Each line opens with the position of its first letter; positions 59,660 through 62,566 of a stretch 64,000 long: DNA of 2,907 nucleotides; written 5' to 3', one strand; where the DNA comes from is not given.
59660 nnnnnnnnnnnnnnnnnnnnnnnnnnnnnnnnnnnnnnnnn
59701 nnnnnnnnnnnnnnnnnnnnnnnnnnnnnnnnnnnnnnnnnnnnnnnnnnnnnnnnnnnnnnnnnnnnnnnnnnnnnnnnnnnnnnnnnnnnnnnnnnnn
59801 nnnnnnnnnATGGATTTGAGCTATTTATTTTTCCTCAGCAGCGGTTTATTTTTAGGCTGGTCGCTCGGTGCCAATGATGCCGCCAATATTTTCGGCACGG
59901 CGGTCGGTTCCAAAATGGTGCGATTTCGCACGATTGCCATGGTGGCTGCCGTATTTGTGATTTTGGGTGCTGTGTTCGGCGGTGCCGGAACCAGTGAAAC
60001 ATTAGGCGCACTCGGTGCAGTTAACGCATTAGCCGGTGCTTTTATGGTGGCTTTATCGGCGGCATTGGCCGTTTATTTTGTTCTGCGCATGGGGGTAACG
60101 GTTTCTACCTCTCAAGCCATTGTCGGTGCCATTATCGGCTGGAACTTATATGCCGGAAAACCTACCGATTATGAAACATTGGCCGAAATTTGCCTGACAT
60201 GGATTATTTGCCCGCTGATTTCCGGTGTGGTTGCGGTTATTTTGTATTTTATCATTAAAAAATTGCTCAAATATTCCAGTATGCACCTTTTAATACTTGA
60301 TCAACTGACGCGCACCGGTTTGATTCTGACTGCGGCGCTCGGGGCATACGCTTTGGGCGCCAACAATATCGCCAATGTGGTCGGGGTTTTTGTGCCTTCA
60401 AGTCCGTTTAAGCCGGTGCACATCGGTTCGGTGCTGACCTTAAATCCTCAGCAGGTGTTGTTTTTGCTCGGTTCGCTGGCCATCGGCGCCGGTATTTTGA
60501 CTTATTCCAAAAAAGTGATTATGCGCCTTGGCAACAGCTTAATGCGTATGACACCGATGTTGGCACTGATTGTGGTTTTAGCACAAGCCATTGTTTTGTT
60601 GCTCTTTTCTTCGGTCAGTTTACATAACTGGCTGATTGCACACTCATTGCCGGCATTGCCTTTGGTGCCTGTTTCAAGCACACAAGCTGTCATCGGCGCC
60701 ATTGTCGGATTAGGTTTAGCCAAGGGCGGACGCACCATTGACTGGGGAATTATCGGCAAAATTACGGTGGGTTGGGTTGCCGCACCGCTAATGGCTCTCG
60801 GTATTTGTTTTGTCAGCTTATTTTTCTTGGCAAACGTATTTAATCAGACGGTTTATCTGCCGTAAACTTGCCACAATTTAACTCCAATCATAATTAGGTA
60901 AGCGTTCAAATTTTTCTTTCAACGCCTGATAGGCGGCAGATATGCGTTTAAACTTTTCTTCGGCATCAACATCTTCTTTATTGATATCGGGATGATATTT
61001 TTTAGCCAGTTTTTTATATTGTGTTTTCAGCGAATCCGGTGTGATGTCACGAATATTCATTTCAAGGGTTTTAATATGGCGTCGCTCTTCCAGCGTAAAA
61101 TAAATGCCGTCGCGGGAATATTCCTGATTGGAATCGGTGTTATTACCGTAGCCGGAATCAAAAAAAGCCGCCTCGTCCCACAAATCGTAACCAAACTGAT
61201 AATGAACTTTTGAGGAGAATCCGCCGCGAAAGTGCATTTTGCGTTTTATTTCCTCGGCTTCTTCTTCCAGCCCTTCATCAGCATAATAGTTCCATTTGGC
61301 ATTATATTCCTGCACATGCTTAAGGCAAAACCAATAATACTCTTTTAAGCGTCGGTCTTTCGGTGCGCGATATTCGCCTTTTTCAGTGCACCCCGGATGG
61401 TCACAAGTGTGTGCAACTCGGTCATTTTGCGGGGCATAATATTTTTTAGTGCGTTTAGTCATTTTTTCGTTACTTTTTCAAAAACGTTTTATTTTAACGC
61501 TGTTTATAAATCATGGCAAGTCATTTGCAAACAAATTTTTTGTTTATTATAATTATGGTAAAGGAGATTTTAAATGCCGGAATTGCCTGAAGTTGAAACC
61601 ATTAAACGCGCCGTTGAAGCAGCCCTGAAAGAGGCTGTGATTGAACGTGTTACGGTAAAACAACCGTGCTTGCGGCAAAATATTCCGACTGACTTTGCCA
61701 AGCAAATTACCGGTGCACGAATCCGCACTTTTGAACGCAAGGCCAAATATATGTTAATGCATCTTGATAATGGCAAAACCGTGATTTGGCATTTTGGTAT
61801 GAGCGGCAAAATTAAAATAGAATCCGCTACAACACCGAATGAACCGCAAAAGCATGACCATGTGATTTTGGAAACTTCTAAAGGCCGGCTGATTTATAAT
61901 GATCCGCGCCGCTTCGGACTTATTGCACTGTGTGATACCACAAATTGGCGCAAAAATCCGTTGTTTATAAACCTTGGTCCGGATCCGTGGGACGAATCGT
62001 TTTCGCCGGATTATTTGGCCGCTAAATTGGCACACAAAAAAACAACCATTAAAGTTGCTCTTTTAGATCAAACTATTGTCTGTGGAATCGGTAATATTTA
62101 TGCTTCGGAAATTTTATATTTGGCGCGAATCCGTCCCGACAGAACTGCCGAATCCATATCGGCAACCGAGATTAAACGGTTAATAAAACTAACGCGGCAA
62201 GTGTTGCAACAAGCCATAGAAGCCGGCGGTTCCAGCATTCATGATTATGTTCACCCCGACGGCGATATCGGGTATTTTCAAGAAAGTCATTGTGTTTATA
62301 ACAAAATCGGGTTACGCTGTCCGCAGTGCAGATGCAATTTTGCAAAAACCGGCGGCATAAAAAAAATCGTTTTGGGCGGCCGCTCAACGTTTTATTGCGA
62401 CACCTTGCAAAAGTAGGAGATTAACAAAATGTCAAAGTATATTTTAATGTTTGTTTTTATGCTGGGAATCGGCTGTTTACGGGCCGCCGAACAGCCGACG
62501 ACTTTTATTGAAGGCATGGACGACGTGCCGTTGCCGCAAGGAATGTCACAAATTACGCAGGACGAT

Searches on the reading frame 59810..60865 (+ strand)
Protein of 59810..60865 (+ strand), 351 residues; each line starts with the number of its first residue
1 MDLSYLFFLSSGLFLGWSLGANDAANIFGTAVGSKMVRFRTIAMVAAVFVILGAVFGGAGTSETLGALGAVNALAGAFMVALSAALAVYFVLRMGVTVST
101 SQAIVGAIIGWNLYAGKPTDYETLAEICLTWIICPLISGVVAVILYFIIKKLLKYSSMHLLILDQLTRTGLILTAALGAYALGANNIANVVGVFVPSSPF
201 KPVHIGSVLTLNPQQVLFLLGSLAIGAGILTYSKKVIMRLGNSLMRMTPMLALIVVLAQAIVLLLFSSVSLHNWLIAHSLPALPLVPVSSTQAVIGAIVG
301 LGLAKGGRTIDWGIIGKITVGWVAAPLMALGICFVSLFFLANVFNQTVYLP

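Call 38: search_protein_families(library=pfam, proteins=[window:59810-60865:+], max_evalue=0.00001)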
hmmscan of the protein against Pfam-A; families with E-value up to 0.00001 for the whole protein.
window:59810-60865:+ (351 aa): 1 family
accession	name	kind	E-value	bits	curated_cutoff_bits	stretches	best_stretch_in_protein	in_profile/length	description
PF01384.25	PHO4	-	2.4e-52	178.5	33.7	2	20-270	2-301/350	Phosphate transporter family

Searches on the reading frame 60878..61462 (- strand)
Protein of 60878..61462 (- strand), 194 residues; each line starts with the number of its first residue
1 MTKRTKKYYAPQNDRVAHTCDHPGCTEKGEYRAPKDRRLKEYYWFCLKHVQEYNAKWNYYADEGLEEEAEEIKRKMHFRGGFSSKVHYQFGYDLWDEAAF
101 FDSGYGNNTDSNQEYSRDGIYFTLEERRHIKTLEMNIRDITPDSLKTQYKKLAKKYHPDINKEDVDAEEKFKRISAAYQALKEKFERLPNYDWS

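Call 38: search_protein_families(library=pfam, proteins=[window:60878-61462:-], max_evalue=0.00001)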
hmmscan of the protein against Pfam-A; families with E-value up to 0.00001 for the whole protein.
window:60878-61462:- (194 aa): 1 family
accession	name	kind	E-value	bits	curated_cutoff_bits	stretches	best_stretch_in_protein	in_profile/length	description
PF00226.36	DnaJ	-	2.5e-14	53.6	27.8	1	138-187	10-59/63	DnaJ domain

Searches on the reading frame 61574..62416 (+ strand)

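Call 38: search_protein_families(library=pfam, proteins=[window:61574-62416:+], max_evalue=0.00001)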
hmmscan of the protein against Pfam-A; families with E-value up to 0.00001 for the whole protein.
window:61574-62416:+ (280 aa): 2 families
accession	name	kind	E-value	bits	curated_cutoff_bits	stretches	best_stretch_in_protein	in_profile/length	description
PF01149.29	Fapy_DNA_glyco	-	7.3e-35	120.6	25.5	1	1-116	1-116/117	Formamidopyrimidine-DNA glycosylase N-terminal domain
PF06831.19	H2TH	-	6.9e-31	106.5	34.7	1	134-223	1-90/93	Formamidopyrimidine-DNA glycosylase H2TH domain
